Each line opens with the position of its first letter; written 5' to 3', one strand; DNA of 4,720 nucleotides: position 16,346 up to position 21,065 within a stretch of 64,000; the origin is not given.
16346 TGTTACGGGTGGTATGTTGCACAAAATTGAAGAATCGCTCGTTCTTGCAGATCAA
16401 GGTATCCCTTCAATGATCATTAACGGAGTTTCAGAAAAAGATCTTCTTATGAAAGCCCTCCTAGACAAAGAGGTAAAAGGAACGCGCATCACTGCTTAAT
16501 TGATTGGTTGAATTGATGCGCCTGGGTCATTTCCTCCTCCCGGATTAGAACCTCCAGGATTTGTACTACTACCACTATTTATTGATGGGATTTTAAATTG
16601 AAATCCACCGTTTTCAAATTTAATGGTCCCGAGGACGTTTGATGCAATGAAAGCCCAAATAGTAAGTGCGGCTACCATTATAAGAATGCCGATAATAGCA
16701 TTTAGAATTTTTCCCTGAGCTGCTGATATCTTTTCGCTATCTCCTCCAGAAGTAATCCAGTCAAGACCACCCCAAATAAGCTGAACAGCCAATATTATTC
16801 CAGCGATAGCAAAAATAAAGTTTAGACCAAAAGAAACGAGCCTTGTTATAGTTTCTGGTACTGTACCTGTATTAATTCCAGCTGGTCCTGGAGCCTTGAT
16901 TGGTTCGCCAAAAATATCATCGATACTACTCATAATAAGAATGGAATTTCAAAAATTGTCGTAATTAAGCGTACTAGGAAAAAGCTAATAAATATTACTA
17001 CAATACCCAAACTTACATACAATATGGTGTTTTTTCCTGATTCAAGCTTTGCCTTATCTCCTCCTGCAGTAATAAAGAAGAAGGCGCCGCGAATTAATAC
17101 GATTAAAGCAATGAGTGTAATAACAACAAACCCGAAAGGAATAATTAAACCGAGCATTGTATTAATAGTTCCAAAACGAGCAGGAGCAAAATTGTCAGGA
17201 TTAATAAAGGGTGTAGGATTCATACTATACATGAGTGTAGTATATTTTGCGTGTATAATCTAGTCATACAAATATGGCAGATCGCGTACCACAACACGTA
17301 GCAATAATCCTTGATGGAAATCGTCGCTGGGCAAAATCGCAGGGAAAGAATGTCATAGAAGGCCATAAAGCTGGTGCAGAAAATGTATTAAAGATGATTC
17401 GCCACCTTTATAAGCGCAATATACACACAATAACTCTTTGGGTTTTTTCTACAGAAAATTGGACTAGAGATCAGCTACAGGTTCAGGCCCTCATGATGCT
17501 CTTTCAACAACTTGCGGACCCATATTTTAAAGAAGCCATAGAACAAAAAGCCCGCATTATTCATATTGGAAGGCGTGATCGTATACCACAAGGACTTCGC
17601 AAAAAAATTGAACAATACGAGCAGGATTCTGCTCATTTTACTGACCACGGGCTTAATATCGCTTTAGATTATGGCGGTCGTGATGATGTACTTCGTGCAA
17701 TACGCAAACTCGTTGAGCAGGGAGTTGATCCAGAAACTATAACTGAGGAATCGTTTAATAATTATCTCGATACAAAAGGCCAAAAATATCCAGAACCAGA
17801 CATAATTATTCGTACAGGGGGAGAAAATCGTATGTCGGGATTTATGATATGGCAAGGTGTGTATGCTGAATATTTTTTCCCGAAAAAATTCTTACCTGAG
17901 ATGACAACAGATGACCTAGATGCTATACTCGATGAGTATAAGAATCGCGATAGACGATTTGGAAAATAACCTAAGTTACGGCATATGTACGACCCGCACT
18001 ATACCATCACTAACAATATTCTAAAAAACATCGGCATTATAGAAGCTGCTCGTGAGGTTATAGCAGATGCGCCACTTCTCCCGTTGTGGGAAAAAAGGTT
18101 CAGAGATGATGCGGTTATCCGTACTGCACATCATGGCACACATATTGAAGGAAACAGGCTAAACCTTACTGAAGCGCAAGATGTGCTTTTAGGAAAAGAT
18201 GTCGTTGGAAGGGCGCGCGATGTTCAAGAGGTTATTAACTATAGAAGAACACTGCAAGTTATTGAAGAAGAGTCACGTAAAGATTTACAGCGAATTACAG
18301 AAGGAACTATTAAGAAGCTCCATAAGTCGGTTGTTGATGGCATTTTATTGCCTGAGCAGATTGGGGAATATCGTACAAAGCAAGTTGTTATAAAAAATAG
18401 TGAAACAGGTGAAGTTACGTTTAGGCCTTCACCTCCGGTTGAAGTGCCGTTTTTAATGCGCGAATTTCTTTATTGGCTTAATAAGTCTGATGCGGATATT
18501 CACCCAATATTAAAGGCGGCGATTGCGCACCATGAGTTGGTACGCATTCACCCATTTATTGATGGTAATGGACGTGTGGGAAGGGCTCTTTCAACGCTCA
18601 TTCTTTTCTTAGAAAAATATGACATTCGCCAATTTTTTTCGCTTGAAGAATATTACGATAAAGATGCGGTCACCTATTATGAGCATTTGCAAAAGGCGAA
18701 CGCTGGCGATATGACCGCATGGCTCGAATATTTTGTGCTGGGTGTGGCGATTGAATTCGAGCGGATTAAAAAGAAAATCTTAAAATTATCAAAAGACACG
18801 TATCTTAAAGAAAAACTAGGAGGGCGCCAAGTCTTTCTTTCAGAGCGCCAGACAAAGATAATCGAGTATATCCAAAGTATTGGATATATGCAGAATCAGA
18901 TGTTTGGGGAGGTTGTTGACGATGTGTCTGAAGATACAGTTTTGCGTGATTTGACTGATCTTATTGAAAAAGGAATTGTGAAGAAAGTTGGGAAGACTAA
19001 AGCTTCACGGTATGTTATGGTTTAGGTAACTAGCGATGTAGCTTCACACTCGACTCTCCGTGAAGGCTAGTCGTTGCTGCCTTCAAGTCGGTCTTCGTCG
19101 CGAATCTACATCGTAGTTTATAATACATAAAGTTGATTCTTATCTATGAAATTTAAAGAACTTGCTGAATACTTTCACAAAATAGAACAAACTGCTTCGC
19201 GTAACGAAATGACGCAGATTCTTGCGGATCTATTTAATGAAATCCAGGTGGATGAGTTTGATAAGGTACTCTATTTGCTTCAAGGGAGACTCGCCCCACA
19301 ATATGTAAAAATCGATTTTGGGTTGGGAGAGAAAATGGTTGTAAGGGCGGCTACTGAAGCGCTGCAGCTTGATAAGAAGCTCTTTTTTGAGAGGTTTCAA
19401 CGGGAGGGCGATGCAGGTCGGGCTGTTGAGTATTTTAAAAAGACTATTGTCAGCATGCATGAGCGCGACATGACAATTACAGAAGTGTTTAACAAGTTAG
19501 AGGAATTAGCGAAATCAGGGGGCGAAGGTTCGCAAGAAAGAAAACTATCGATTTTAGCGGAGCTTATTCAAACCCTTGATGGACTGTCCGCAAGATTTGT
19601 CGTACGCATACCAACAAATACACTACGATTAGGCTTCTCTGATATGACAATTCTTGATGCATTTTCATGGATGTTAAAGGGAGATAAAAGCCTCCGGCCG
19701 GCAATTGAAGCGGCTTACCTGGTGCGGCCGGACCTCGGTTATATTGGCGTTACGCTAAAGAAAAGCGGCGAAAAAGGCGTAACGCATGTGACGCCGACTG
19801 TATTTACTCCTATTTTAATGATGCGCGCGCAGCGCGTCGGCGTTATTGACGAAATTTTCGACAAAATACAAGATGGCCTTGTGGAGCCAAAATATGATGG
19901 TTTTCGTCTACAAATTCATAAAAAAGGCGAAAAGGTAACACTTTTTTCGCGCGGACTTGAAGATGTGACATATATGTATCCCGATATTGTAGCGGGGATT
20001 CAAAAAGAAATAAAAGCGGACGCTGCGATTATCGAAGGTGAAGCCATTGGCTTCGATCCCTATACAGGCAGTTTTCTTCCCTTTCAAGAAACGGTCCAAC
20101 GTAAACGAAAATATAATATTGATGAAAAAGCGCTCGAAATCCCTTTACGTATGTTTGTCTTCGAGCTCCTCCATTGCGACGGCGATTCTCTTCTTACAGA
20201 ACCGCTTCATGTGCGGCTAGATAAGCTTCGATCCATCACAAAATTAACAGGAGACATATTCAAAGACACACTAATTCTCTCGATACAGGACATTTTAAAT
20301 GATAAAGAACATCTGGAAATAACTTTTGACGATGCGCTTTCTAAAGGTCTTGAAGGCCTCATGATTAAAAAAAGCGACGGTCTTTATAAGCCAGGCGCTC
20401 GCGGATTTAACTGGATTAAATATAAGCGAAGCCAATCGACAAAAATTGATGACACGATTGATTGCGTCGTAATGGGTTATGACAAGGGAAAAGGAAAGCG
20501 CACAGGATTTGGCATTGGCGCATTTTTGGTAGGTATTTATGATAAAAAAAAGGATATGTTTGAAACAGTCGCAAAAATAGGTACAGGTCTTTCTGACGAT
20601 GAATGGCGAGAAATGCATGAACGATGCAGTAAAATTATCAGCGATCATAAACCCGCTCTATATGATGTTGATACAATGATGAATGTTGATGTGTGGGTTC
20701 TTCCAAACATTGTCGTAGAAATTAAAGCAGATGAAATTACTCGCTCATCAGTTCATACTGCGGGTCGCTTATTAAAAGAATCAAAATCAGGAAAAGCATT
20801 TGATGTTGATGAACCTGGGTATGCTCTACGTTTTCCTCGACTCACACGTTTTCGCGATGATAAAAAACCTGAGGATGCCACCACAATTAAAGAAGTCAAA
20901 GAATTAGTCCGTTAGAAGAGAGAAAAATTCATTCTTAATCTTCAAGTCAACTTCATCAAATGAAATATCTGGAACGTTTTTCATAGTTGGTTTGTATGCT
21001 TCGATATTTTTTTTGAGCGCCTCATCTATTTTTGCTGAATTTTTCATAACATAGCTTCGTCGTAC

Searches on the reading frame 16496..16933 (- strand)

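Call 124: search_protein_families(library=pfam, proteins=[window:16496-16933:-], max_evalue=0.001)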
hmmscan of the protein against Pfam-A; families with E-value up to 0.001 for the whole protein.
window:16496-16933:- (145 aa): 1 family
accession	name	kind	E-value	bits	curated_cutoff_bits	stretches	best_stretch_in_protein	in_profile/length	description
PF18895.5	T4SS_pilin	-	7e-08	32.9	26.6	1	37-94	13-69/71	Type IV secretion system pilin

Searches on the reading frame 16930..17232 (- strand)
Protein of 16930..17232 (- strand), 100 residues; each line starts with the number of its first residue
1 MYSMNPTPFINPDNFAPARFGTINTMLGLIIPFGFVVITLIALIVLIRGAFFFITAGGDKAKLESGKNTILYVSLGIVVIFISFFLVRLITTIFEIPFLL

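Call 124: search_protein_families(library=pfam, proteins=[window:16930-17232:-], max_evalue=0.001)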
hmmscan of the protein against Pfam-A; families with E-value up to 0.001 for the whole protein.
window:16930-17232:- (100 aa): 1 family
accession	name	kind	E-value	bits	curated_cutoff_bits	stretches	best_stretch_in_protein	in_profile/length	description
PF18895.5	T4SS_pilin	-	0.00053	20.4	26.6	1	23-90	9-71/71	Type IV secretion system pilin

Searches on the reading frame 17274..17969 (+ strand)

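Call 124: search_protein_families(library=pfam, proteins=[window:17274-17969:+], max_evalue=0.001)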
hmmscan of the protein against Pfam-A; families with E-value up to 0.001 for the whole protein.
window:17274-17969:+ (231 aa): 1 family
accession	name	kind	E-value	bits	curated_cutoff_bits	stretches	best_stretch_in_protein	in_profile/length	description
PF01255.24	Prenyltransf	-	1.9e-68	230.8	27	1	12-230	1-219/219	Putative undecaprenyl diphosphate synthase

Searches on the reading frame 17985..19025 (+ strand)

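Call 124: search_protein_families(library=pfam, proteins=[window:17985-19025:+], max_evalue=0.001)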
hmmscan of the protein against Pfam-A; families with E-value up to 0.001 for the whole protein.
window:17985-19025:+ (346 aa): 2 families
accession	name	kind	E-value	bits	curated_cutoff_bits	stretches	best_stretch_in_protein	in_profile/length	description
PF02661.23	Fic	-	3.1e-23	82.9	24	1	104-207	2-93/93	Fic/DOC family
PF08220.18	HTH_DeoR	-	9.7e-06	25.7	21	1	288-335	1-47/57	DeoR-like helix-turn-helix domain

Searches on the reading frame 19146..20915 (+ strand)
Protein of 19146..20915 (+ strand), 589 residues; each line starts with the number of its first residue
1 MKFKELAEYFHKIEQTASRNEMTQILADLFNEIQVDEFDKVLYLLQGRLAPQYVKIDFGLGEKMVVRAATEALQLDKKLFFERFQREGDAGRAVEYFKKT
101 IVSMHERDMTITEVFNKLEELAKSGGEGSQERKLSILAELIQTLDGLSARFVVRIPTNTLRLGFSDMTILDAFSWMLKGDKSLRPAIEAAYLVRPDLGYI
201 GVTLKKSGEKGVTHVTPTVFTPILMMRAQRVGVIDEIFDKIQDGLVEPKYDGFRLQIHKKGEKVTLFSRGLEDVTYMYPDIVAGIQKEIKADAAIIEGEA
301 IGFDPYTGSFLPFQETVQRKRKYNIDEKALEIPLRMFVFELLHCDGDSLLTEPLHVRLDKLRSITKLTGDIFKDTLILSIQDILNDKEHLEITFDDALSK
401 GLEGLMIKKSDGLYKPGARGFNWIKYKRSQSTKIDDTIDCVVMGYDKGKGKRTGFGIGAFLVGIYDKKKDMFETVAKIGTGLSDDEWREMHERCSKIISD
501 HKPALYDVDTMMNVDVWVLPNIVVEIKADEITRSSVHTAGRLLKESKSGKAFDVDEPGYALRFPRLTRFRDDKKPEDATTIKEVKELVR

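Call 20: search_protein_families(library=pfam, proteins=[window:19146-20915:+], max_evalue=0.001)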
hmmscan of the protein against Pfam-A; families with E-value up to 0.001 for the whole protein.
window:19146-20915:+ (589 aa): 3 families
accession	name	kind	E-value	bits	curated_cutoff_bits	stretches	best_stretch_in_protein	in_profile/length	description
PF01068.26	DNA_ligase_A_M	-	2.9e-49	168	26.2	1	226-427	2-204/204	ATP dependent DNA ligase domain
PF04675.19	DNA_ligase_A_N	-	6.8e-37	127.8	24.6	1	2-174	1-174/174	DNA ligase N terminus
PF04679.21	DNA_ligase_A_C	-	7.7e-21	74.8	27.5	1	456-573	4-94/94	ATP dependent DNA ligase C terminal region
